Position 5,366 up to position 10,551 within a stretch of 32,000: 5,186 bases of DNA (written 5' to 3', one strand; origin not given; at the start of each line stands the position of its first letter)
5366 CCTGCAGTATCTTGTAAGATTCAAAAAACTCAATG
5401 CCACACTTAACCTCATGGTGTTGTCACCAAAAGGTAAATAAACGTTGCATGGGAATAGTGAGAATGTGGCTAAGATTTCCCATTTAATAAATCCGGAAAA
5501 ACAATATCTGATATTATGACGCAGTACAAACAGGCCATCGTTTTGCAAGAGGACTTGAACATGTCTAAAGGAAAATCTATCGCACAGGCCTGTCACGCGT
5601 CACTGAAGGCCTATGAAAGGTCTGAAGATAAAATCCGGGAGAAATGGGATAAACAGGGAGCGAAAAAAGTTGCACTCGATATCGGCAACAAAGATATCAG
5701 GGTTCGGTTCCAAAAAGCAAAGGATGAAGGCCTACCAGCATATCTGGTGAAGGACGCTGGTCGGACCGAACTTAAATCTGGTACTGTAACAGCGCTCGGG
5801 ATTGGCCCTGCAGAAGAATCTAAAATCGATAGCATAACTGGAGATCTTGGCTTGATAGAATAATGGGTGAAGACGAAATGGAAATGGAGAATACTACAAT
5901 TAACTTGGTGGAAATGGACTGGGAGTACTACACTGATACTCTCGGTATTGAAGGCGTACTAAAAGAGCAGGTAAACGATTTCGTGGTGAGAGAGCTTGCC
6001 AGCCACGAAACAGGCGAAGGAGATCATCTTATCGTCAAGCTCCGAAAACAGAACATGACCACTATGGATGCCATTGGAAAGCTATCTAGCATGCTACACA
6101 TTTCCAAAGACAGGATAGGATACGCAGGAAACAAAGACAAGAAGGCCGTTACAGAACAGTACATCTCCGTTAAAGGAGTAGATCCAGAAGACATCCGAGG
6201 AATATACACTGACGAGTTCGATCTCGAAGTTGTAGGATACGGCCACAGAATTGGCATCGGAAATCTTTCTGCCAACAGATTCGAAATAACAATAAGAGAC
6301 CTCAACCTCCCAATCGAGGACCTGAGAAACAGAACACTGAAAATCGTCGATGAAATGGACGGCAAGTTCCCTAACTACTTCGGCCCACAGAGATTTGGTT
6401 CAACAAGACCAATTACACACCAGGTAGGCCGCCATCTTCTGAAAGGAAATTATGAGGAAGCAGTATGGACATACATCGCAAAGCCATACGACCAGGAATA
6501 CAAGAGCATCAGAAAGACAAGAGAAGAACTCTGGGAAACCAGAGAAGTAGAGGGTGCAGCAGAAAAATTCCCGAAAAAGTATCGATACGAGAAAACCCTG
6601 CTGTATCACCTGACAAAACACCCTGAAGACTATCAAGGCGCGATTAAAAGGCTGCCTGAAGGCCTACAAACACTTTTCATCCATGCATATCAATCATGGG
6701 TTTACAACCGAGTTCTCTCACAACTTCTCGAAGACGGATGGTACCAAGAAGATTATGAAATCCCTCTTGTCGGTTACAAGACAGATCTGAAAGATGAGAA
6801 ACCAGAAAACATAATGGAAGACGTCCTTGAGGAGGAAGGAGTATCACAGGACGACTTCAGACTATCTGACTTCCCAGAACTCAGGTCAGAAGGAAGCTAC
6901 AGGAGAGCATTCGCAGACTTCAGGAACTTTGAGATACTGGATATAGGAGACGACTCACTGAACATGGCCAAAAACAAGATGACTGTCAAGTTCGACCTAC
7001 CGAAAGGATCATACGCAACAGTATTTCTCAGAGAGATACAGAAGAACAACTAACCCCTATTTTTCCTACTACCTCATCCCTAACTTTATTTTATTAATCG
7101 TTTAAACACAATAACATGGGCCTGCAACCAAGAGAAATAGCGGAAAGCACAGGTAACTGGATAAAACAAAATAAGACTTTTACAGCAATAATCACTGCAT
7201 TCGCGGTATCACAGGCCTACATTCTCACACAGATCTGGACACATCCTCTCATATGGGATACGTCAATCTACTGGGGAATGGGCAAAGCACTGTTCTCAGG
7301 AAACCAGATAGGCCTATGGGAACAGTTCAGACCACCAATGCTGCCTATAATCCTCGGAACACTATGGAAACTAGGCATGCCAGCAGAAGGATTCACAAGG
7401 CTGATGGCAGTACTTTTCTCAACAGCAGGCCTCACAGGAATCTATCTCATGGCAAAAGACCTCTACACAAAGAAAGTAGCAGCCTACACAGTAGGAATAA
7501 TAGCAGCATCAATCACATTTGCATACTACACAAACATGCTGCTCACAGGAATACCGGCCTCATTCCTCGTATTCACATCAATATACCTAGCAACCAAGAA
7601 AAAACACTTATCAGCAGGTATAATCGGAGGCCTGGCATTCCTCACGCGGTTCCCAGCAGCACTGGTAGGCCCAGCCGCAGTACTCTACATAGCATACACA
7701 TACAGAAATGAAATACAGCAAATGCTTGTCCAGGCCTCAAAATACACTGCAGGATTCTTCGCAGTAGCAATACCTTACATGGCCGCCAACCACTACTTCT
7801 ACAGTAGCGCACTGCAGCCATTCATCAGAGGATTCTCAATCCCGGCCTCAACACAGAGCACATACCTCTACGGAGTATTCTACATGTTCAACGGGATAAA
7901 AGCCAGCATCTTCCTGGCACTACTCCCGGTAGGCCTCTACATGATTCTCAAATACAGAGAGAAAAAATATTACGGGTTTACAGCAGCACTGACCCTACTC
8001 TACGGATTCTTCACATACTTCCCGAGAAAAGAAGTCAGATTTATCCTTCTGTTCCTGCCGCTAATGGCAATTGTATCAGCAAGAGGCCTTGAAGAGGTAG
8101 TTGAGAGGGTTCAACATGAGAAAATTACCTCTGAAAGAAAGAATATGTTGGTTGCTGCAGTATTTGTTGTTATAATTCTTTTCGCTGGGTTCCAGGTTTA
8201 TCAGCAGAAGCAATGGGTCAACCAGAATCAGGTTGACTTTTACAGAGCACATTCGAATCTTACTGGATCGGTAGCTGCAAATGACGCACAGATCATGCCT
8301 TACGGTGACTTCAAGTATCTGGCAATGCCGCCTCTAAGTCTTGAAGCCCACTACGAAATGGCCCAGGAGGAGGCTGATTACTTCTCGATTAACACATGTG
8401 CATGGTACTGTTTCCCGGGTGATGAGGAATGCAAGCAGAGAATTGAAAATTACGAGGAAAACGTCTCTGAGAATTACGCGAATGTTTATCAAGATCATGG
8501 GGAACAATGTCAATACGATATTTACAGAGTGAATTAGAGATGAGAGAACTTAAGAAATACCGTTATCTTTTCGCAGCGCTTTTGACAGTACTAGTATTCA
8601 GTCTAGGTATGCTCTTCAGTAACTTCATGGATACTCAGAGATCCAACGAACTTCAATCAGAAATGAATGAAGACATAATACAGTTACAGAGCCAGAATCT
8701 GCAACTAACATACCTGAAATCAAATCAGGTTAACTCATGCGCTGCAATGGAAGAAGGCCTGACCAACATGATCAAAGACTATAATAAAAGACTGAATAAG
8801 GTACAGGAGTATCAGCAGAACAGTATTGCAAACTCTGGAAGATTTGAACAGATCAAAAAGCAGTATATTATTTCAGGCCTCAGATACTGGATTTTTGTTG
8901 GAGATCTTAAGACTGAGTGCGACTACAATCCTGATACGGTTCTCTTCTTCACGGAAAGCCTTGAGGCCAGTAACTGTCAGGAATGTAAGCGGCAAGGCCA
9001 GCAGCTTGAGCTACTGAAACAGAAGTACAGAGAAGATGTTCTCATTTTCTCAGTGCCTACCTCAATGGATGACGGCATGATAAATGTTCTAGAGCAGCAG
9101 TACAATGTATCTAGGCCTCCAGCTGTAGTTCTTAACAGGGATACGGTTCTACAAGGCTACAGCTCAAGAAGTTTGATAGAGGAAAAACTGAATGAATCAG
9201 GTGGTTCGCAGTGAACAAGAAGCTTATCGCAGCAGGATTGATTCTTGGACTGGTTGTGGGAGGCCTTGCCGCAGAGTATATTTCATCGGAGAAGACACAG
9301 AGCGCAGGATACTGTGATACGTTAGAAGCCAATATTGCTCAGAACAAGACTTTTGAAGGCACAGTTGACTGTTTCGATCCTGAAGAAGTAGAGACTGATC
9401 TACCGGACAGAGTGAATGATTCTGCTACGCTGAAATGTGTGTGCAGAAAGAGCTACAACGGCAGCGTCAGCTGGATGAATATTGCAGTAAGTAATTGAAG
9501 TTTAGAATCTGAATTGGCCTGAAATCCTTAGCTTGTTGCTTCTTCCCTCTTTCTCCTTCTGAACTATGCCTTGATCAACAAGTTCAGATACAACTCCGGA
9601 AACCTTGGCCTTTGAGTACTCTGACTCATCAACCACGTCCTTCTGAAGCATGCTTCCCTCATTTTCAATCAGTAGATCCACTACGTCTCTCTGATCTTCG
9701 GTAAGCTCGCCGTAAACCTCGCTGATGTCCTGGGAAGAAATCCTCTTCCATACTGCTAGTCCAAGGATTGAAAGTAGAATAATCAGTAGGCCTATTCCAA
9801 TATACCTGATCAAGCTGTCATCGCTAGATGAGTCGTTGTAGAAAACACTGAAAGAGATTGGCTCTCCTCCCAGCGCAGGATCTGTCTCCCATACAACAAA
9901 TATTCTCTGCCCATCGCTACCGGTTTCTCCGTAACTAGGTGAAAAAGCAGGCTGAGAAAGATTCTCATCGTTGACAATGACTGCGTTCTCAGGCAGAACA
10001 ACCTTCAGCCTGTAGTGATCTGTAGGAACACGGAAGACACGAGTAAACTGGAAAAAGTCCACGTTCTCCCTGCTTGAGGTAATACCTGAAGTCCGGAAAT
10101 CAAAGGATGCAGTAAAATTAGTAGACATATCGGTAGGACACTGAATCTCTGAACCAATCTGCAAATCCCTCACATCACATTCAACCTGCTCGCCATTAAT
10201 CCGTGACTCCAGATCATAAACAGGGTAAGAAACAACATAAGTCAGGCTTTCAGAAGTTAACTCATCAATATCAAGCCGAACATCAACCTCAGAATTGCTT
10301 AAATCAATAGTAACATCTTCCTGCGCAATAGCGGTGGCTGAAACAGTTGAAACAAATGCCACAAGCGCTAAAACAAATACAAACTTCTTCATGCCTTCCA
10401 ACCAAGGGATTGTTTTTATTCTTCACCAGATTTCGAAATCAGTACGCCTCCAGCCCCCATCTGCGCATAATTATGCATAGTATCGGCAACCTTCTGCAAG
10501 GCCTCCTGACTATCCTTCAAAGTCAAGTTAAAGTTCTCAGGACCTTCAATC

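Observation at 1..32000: AGGCCT (GGCC core) behaves like a highly iterated palindrome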

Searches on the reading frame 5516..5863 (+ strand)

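Call 10: search_protein_families(library=pfam, proteins=[window:5516-5863:+])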
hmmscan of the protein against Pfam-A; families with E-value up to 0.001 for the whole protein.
window:5516-5863:+ (115 aa): 1 family
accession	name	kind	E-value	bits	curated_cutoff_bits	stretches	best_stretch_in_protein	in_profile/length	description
PF01981.21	PTH2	-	3.4e-34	117.9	23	1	4-113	1-114/115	Peptidyl-tRNA hydrolase PTH2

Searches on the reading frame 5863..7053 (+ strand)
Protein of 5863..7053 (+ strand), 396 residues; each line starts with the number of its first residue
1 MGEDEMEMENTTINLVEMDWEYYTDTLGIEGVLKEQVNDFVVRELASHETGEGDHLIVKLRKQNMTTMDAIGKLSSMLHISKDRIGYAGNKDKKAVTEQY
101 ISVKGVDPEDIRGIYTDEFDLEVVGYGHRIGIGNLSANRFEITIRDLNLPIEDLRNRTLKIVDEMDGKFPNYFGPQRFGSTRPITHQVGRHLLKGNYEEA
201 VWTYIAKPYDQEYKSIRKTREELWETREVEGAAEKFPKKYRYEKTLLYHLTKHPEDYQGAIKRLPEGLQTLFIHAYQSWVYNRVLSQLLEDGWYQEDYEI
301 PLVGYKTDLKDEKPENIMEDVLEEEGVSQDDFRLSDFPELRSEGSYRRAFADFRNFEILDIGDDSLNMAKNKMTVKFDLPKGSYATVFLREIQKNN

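Call 10: search_protein_families(library=pfam, proteins=[window:5863-7053:+])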
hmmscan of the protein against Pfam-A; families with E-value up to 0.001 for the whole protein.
window:5863-7053:+ (396 aa): 1 family
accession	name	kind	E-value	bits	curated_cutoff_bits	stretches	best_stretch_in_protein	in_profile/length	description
PF01142.23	TruD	-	1.6e-120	403.2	27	2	22-292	7-284/412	tRNA pseudouridine synthase D (TruD)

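Call 13: find_encoding_contigs(protein=window:5863-7053:+, flank=10000, max_places=10)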
Protein window:5863-7053:+ (396 aa): 1 contig read that carries it; 1 place shown.
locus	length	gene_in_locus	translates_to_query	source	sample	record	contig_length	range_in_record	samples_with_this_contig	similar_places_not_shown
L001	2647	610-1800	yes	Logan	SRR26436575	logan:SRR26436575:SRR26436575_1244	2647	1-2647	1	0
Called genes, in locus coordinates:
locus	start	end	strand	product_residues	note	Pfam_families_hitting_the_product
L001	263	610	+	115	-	PF01981:PTH2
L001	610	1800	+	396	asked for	PF01142:TruD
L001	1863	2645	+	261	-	?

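Call 14: find_related_loci(query=window:5863-7053:+, collection=genome_contigs, flank=10000)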
Query window:5863-7053:+ (396 aa) in genome_contigs; peptide patterns used: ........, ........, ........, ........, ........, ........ (x = any residue, [..] = any of these).
62 stretches matched a pattern; 24 encode a relative of the query (tblastn E <= 1e-3); 24 distinct loci.
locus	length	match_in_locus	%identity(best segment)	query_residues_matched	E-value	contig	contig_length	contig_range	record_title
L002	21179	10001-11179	96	2-394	0e+0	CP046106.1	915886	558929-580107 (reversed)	Candidatus Nanohaloarchaea archaeon strain M3_22 chromosome, complete genome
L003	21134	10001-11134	81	18-395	0e+0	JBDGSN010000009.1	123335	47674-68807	MAG: Candidatus Nanohaloarchaea archaeon isolate DAL-WCL_22_80C3R DAL-WCL_22_80C3R_9, whole genome shotgun sequence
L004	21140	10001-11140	79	18-396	0e+0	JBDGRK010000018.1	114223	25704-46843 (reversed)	MAG: Candidatus Nanohaloarchaea archaeon isolate DAL-Ass_45_77C1R DAL-Ass_45_77C1R_18, whole genome shotgun sequence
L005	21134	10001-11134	77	18-395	0e+0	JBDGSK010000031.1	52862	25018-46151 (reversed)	MAG: Candidatus Nanohaloarchaea archaeon isolate DAL-WCL_22_74C2R DAL-WCL_22_74C2R_31, whole genome shotgun sequence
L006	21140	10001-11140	78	18-396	0e+0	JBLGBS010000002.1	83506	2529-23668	MAG: Candidatus Nanohaloarchaea archaeon isolate 3300055293_45 Ga0535675_0000078, whole genome shotgun sequence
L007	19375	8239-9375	78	18-395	0e+0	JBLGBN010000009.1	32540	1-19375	MAG: Candidatus Nanohaloarchaea archaeon isolate 3300055293_58 Ga0535675_0000454, whole genome shotgun sequence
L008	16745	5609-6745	75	20-395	0e+0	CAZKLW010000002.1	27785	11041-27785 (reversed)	MAG TPA_asm: uncultured archaeon isolate SRP185896_co2_442 genome assembly, contig: NODE_811_length_27785_cov_5.615002,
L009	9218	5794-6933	77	18-396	0e+0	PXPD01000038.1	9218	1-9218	MAG: Nanohaloarchaea archaeon SW_4_43_9 sw_4_scaffold_561, whole genome shotgun sequence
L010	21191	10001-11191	72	1-396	0e+0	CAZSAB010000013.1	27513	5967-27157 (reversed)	MAG TPA_asm: uncultured archaeon isolate SRP090399_co2_41 genome assembly, contig: NODE_359_length_27513_cov_8.062787, w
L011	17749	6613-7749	70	18-396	0e+0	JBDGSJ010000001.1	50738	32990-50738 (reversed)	MAG: Candidatus Nanohaloarchaea archaeon isolate DAL-WCL_22_74C1R DAL-WCL_22_74C1R_1, whole genome shotgun sequence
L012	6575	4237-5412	33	13-394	4e-64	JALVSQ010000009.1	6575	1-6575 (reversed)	MAG: Candidatus Micrarchaeota archaeon isolate A3_metabat2_scaf2bin.362 A3_NODE_15242_length_6575_cov_2.090726, whole ge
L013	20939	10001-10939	34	33-392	1e-54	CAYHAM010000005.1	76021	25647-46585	MAG TPA_asm: uncultured Methanosarcinales archaeon isolate ERP119294_co1_446 genome assembly, contig: NODE_321_length_76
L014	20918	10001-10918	31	27-392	3e-54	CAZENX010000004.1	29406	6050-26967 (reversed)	MAG TPA_asm: uncultured Methanosarcinales archaeon isolate binchicken_co178_239 genome assembly, contig: NODE_2258_lengt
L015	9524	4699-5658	34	26-389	4e-51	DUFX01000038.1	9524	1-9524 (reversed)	MAG TPA_asm: Candidatus Woesearchaeota archaeon isolate UBA10192 contig_50024, whole genome shotgun sequence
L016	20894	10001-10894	33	33-392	4e-50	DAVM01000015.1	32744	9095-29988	MAG TPA_asm: Candidatus Woesearchaeota archaeon UBA489 UBA489_contig_31930, whole genome shotgun sequence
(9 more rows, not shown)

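Call 48: find_related_loci(query=window:5863-7053:+, collection=metagenome_contigs, flank=10000)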
Query window:5863-7053:+ (396 aa) in metagenome_contigs; peptide patterns used: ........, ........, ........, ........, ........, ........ (x = any residue, [..] = any of these).
77 stretches matched a pattern; 31 encode a relative of the query (tblastn E <= 1e-3); 31 distinct loci.
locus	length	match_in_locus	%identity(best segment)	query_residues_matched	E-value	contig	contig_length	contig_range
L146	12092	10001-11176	91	4-395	0e+0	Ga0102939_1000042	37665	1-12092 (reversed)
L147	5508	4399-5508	91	4-373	0e+0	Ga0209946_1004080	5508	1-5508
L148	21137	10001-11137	80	18-396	0e+0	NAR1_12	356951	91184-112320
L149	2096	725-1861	79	18-396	0e+0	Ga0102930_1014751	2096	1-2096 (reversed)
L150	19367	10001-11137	80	18-396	0e+0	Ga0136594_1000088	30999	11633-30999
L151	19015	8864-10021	75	11-395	0e+0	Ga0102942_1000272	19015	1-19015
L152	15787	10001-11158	74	11-395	0e+0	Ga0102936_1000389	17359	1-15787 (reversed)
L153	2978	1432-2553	39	22-396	8e-81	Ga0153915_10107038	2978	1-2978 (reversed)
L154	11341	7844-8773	31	33-392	5e-53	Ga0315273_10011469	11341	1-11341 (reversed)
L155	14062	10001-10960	34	26-389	4e-51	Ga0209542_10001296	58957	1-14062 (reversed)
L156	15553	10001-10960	34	26-389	4e-51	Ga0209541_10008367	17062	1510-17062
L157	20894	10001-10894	33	33-392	3e-50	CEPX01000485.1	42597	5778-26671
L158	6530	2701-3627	32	20-392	8e-46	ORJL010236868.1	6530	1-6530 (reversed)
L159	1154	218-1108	30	32-391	6e-48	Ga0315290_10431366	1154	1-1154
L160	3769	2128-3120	29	19-393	2e-44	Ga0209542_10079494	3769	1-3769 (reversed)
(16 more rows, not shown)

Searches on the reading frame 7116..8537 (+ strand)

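Call 10: search_protein_families(library=pfam, proteins=[window:7116-8537:+])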
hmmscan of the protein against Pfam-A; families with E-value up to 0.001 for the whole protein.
window:7116-8537:+ (473 aa): 2 families
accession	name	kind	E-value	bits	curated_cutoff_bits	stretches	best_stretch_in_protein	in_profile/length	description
PF03901.23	Glyco_transf_22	-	8.7e-13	48.7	23.8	1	93-365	82-368/414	Alg9-like mannosyltransferase family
PF13231.12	PMT_2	-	2.6e-10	41.2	26.1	1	72-216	2-153/160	Dolichyl-phosphate-mannose-protein mannosyltransferase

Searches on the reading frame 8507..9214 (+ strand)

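Call 10: search_protein_families(library=pfam, proteins=[window:8507-9214:+])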
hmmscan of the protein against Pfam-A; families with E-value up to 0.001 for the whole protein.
window:8507-9214:+ (235 aa): 0 families

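Call 61: search_protein_families(library=pfam, max_evalue=0.01, proteins=[window:8507-9214:+])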
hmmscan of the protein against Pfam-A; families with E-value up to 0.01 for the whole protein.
window:8507-9214:+ (235 aa): 2 families
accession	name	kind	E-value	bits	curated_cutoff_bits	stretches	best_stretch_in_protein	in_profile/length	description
PF13728.12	TraF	-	0.0046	17.3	23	0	154-212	138-201/224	F plasmid transfer operon protein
PF13098.12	Thioredoxin_2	-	0.0072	17.1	27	0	153-224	13-100/104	Thioredoxin-like domain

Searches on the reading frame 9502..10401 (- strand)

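Call 11: search_protein_families(library=pfam, proteins=[window:9502-10401:-])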
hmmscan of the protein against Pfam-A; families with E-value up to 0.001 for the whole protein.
window:9502-10401:- (299 aa): 3 families
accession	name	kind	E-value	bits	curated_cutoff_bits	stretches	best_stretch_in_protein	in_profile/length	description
PF24034.1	DUF7343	-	4.4e-19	68.5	27.6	1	234-293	2-61/62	Domain of unknown function (DUF7343)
PF12802.13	MarR_2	-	1.3e-05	25.7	27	1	237-285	7-55/61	MarR family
PF01978.25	TrmB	-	0.00067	19.9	25.6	0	244-286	18-58/68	Sugar-specific transcriptional regulator TrmB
